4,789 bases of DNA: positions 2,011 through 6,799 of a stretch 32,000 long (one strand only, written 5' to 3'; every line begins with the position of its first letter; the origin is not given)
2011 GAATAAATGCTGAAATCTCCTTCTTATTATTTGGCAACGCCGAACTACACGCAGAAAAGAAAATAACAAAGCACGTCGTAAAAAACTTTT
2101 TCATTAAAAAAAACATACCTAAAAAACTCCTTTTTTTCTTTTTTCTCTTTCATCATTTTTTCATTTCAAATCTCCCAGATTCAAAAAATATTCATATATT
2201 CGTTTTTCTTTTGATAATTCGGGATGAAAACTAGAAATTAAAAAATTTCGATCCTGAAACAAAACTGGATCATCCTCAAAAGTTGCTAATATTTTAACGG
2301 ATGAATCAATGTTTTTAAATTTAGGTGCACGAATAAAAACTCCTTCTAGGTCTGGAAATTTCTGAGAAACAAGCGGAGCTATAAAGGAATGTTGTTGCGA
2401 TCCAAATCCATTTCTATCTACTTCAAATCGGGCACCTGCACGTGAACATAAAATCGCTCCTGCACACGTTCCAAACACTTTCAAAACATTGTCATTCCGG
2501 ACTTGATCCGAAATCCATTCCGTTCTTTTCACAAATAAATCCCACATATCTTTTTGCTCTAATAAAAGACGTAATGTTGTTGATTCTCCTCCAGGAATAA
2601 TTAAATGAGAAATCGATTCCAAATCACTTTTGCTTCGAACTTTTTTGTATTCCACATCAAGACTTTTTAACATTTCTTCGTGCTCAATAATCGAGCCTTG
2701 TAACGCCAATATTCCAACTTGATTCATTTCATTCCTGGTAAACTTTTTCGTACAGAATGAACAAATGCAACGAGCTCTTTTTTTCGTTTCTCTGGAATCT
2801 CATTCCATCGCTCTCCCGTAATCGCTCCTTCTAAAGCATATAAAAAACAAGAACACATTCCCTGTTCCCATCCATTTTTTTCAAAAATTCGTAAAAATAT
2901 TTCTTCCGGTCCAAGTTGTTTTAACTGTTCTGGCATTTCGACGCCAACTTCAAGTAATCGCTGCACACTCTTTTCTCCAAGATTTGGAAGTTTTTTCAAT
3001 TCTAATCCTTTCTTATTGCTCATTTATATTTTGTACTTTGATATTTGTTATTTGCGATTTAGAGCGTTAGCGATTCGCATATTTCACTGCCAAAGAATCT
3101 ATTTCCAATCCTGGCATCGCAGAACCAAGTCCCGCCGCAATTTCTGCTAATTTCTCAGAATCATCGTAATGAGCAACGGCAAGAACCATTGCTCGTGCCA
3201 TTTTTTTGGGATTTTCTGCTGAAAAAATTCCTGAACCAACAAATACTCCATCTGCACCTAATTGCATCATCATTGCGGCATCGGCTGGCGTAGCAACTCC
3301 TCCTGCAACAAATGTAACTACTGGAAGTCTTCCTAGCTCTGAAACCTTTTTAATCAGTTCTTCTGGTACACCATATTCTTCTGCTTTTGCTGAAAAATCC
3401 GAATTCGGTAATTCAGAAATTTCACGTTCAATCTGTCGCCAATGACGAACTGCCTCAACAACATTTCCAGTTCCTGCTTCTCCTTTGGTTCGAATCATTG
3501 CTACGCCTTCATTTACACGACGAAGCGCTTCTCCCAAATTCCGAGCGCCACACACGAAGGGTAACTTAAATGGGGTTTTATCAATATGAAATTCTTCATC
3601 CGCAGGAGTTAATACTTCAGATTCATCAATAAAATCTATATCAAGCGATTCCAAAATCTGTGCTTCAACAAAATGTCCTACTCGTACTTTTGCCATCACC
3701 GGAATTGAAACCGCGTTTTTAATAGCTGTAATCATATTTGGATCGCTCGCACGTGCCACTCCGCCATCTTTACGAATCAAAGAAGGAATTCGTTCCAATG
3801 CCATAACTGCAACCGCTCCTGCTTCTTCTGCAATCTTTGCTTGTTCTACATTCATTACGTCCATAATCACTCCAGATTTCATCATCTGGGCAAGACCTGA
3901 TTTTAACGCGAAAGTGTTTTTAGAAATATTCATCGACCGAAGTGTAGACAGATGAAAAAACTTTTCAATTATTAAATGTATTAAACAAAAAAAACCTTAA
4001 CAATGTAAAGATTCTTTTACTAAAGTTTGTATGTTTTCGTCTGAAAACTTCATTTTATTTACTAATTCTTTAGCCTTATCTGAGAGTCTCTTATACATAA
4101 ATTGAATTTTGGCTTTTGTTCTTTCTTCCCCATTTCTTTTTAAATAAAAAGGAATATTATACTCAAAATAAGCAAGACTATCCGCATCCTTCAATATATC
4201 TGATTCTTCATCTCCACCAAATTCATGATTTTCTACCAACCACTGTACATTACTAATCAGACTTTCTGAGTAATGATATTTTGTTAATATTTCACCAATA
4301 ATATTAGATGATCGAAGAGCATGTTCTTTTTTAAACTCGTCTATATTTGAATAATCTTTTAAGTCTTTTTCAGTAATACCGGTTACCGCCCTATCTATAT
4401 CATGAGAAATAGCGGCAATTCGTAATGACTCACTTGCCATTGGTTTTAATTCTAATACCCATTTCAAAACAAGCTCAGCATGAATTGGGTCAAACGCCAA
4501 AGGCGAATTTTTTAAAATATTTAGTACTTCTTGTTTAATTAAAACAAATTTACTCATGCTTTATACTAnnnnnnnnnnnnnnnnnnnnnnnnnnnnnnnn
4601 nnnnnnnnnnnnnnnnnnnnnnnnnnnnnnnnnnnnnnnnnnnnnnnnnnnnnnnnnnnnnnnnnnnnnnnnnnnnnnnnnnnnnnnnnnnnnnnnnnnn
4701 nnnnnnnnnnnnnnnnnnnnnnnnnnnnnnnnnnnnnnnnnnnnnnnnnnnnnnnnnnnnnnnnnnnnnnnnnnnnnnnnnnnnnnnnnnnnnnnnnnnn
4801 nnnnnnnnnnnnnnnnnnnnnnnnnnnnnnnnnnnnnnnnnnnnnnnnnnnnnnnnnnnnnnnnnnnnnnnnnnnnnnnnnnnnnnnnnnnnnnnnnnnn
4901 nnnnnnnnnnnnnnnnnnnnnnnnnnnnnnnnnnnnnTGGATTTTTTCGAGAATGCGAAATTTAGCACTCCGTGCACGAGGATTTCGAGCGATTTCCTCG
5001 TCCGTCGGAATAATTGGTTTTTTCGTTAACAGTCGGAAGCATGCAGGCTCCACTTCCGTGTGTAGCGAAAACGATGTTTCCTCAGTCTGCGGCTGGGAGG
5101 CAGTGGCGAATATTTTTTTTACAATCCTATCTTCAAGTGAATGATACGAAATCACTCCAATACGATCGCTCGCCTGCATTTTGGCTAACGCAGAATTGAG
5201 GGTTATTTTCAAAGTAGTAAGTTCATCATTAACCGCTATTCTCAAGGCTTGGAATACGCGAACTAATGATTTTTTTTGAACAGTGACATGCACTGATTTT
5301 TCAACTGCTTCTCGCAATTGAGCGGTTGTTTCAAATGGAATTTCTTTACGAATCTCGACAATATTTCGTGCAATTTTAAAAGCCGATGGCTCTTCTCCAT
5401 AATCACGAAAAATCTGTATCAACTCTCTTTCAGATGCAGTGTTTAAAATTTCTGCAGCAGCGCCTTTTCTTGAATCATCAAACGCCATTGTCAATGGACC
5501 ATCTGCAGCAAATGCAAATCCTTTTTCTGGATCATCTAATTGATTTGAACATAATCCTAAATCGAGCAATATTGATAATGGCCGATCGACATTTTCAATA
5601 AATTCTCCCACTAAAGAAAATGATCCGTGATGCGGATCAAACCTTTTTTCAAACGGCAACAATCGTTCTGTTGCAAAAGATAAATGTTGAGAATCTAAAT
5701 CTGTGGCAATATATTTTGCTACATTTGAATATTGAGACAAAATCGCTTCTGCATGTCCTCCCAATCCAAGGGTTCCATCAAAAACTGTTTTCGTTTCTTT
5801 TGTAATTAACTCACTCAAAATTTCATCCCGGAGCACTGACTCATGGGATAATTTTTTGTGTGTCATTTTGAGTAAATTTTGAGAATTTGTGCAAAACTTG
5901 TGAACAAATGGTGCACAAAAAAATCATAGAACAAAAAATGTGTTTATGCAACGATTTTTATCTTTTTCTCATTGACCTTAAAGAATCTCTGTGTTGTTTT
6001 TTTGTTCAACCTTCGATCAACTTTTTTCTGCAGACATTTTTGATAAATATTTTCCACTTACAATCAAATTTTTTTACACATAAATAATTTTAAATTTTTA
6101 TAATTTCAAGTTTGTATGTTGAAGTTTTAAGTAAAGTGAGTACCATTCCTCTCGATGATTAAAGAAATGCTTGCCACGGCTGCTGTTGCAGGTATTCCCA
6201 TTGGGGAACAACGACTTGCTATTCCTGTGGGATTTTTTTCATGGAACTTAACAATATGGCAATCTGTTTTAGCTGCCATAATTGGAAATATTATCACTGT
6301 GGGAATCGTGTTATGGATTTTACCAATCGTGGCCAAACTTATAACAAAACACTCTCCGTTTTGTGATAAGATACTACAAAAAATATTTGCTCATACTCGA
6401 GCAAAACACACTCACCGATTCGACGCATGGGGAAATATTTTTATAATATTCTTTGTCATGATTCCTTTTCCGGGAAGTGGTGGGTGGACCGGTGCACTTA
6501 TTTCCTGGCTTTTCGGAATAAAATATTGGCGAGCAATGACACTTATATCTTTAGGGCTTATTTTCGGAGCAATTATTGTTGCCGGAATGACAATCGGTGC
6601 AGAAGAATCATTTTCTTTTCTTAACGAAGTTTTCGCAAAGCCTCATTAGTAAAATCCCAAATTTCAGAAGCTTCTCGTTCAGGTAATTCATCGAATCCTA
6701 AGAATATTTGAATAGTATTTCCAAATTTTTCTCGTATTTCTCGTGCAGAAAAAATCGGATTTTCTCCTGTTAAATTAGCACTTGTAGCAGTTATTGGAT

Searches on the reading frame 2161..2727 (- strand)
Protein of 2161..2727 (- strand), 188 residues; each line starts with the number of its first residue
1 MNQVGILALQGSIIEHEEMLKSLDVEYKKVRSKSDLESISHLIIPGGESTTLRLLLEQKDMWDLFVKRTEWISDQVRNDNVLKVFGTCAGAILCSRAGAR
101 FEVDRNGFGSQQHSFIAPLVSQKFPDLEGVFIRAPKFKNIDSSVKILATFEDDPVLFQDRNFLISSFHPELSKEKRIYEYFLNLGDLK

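Call 51: search_protein_families(library=pfam, proteins=[window:2161-2727:-], max_evalue=0.01)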
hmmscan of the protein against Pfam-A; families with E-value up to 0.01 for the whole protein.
window:2161-2727:- (188 aa): 1 family
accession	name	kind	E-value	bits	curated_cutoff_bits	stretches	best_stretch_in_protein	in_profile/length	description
PF01174.25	SNO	-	7e-35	121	27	1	6-183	1-184/188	SNO glutamine amidotransferase family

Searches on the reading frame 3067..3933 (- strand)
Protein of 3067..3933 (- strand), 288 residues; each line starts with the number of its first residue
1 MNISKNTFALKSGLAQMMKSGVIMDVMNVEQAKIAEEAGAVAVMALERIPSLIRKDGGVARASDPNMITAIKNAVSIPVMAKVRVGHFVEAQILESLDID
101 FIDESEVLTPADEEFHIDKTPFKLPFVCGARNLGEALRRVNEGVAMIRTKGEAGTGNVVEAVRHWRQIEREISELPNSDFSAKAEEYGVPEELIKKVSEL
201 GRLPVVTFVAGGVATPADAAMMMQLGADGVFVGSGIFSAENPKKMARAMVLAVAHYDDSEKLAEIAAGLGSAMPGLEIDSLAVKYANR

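Call 9: search_protein_families(library=pfam, proteins=[window:3067-3933:-])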
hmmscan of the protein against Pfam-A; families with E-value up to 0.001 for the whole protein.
window:3067-3933:- (288 aa): 4 families
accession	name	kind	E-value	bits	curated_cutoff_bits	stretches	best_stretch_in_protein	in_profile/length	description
PF01680.23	SOR_SNZ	-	3e-100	334.7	27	1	8-210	2-207/207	SOR/SNZ family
PF05690.20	ThiG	-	3.8e-11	43.2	23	1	192-254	165-225/247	Thiazole biosynthesis protein ThiG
PF00977.27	His_biosynth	-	1.1e-05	25.4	23.6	1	151-238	24-107/228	Histidine biosynthesis protein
PF01207.24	Dus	-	0.00017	21.2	20.4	0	196-246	175-225/311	Dihydrouridine synthase (Dus)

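Call 83: search_solved_structures(query=window:3067-3933:-, max_evalue=1e-40, show_alignments=2)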
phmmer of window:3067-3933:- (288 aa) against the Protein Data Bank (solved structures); distinct sequences matched with E-value up to 1e-40: 32.
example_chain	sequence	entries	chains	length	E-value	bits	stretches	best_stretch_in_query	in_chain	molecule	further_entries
2zbt_A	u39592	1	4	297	6.8e-115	386.4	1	3-282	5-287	Pyridoxal biosynthesis lyase pdxS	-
5k2z_A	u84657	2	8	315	5.7e-113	380.1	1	4-288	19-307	Pyridoxal 5'-phosphate synthase subunit PDX1.3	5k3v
5lnr_A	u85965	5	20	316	5.8e-113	380.1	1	4-288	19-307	Pyridoxal 5'-phosphate synthase subunit PDX1.3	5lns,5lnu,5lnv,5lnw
7lb6_M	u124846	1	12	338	7e-113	379.8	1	4-288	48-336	Pyridoxal 5'-phosphate synthase subunit PDX1.3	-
4wy0_B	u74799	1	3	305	2.5e-112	378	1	7-282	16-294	Pyridoxal biosynthesis lyase PdxS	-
1znn_A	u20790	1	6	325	3.1e-112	377.7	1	7-282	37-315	PLP SYNTHASE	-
6hye_B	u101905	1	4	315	4.3e-112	377.2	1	4-288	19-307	Pyridoxal 5'-phosphate synthase subunit PDX1.3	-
5lnt_A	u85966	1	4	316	9.4e-112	376.1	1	5-288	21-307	Pyridoxal 5'-phosphate synthase subunit PDX1.1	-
4wxy_A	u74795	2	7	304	1.4e-111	375.5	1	7-282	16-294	Pyridoxal biosynthesis lyase PdxS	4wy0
4wy0_A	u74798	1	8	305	1.5e-111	375.5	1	7-282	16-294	Pyridoxal biosynthesis lyase PdxS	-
2iss_A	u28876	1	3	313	4.8e-111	373.8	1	1-286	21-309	Pyridoxal biosynthesis lyase pdxS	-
4wxz_A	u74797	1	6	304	8.5e-111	373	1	7-282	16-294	Pyridoxal biosynthesis lyase PdxS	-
8s2w_A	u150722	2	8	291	1.8e-110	371.9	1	4-273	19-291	Pyridoxal 5'-phosphate synthase subunit PDX1.3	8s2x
7nhe_A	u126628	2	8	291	4.5e-110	370.6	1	4-273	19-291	Pyridoxal 5'-phosphate synthase subunit PDX1.3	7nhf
6hxg_B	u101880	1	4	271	9.6e-110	369.5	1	7-273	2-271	Pyridoxal 5'-phosphate synthase subunit PDX1.3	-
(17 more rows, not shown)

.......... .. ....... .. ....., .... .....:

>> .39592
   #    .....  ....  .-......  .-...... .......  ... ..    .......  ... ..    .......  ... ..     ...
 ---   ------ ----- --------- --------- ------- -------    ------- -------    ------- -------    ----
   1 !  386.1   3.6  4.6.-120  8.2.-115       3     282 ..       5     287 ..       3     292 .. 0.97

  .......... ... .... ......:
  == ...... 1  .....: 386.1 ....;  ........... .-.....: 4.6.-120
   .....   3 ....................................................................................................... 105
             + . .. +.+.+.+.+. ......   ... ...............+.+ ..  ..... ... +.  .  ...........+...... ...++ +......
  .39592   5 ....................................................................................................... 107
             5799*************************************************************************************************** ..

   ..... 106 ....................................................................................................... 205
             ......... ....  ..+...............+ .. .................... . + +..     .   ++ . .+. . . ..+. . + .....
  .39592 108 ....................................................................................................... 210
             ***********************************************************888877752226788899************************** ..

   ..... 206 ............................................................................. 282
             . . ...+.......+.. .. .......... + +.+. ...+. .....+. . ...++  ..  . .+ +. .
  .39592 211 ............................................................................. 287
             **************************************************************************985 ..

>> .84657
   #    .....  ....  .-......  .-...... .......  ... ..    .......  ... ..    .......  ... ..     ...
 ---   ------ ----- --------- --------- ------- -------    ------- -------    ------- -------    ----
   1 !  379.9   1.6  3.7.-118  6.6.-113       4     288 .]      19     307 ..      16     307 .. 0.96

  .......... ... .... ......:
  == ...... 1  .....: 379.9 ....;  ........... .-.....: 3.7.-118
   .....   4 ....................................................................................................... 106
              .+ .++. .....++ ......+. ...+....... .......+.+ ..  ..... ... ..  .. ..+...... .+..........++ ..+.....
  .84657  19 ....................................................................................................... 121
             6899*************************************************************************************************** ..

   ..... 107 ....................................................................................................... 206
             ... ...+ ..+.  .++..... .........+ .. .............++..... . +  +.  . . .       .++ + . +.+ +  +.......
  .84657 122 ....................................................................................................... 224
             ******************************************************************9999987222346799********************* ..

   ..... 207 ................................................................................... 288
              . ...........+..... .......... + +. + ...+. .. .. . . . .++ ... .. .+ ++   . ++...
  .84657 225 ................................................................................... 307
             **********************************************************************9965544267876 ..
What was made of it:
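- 3024..3069 (-): pdxS copy: TAA stop, half-box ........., and five heptads. It runs up to the start codon of the TfoX_C gene. The PdxS C-terminus is native (call 83).
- Tried and rejected: This was downgraded, because ...YANR is a conserved native end (call 83).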

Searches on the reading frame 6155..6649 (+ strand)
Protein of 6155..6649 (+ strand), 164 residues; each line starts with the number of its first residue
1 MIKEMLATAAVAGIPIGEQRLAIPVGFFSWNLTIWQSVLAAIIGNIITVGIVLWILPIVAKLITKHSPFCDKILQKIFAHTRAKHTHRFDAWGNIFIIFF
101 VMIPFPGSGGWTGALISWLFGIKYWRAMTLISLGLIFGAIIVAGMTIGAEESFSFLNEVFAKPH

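Call 51: search_protein_families(library=pfam, proteins=[window:6155-6649:+], max_evalue=0.01)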
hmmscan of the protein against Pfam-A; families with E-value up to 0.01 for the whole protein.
window:6155-6649:+ (164 aa): 1 family
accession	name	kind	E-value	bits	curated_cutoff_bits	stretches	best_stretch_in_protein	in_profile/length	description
PF06695.16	Sm_multidrug_ex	-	4.3e-24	85.9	30.7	1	18-141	1-121/121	Putative small multi-drug export protein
